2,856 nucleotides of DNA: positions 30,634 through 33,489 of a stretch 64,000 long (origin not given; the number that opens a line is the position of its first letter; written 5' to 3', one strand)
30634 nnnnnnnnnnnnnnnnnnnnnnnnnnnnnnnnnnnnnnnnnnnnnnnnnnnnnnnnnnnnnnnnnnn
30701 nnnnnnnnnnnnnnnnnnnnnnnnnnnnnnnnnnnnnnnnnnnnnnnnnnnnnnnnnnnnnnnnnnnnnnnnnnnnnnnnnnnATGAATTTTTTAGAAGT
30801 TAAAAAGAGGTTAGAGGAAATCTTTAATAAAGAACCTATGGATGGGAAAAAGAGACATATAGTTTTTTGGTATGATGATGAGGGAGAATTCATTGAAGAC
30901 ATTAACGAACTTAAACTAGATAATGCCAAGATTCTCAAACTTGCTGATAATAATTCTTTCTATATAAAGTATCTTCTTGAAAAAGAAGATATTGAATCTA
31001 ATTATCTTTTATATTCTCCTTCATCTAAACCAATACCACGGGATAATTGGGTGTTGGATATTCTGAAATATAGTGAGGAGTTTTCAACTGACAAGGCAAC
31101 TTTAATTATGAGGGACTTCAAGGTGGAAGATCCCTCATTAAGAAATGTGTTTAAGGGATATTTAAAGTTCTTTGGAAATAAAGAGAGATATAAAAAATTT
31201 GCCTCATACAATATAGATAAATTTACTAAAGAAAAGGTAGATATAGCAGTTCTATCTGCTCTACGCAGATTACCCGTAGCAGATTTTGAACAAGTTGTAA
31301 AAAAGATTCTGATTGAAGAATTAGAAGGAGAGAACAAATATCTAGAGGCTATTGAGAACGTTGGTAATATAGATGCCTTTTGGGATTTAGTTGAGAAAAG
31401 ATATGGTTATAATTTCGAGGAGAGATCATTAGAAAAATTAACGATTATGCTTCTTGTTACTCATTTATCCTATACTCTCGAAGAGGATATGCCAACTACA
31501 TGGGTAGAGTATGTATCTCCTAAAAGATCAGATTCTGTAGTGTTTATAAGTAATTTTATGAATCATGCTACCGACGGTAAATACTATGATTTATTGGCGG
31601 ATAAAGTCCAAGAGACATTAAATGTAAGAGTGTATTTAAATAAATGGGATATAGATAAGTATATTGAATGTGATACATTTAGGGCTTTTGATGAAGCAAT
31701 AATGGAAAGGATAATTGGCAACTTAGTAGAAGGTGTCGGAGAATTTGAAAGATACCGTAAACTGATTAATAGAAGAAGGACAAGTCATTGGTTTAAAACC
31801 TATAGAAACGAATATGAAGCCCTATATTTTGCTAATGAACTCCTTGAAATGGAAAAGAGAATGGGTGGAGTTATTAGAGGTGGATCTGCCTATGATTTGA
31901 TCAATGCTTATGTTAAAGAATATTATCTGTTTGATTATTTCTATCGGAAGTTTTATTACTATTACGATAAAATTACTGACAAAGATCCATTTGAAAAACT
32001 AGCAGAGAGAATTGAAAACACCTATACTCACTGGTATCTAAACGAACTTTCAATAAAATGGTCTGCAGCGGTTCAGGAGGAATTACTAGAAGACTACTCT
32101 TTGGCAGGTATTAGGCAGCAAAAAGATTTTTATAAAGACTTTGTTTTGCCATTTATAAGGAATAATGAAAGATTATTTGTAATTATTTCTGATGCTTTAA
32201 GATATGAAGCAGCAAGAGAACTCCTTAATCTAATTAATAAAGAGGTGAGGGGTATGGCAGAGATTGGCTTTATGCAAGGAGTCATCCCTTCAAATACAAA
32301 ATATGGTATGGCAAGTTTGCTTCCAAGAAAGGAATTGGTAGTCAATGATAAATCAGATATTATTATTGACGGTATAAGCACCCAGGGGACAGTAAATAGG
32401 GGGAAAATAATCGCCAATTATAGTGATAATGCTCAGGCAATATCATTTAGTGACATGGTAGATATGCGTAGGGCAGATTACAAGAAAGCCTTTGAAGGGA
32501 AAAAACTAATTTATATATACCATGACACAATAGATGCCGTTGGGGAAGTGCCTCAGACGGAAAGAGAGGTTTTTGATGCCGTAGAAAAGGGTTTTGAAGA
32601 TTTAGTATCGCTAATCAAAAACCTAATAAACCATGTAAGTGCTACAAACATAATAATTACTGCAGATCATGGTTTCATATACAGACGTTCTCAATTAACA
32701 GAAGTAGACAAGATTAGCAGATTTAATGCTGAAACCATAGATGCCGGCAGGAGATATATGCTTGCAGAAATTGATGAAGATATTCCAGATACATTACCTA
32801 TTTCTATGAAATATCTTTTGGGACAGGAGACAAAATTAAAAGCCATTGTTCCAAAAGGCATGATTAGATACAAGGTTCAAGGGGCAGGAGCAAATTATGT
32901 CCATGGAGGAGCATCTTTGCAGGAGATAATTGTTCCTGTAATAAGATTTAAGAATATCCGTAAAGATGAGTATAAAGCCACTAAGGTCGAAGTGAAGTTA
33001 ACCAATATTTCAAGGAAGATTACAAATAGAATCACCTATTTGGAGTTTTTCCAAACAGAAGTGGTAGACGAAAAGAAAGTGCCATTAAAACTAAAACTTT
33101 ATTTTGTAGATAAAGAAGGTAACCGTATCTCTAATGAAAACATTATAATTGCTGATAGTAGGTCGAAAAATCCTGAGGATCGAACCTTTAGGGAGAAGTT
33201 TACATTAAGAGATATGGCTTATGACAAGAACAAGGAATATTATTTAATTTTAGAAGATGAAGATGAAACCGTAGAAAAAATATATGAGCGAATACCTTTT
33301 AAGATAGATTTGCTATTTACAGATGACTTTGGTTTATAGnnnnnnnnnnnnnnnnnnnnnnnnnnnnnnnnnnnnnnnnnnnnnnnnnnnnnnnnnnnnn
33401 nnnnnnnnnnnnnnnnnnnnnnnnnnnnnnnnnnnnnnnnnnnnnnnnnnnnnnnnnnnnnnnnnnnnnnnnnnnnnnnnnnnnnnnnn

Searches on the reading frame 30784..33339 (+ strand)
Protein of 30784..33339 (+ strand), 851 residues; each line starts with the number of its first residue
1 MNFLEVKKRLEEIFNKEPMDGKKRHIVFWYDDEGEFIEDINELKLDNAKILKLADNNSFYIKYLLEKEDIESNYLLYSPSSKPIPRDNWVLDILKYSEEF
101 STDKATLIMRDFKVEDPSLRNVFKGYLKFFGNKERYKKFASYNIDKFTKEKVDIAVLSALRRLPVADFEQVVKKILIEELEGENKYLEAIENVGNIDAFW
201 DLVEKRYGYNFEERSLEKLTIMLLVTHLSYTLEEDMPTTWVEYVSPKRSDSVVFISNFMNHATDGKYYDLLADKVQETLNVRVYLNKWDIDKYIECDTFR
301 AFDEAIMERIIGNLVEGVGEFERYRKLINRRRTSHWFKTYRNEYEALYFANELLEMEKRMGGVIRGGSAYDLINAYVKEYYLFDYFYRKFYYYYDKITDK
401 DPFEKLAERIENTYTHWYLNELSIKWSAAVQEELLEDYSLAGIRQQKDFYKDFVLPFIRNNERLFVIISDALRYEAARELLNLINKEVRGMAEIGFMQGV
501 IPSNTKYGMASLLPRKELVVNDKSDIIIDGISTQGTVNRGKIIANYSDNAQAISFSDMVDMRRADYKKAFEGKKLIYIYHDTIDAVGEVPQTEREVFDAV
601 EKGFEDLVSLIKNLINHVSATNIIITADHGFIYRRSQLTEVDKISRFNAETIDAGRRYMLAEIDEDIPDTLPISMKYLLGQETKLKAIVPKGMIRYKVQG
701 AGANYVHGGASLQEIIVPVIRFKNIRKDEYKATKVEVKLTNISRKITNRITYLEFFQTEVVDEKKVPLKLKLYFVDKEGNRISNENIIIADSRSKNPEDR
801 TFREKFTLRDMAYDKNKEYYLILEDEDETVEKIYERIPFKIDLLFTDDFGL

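Call 22: search_protein_families(library=pfam, proteins=[window:30784-33339:+], max_evalue=0.001)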
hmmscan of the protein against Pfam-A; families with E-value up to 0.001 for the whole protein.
window:30784-33339:+ (851 aa): 2 families
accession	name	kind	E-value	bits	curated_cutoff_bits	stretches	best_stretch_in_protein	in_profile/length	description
PF08665.17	PglZ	-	1.6e-55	188.3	25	1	462-637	1-178/179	PglZ domain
PF01663.27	Phosphodiest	-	0.00074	19.7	23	0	557-644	147-235/342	Type I phosphodiesterase / nucleotide pyrophosphatase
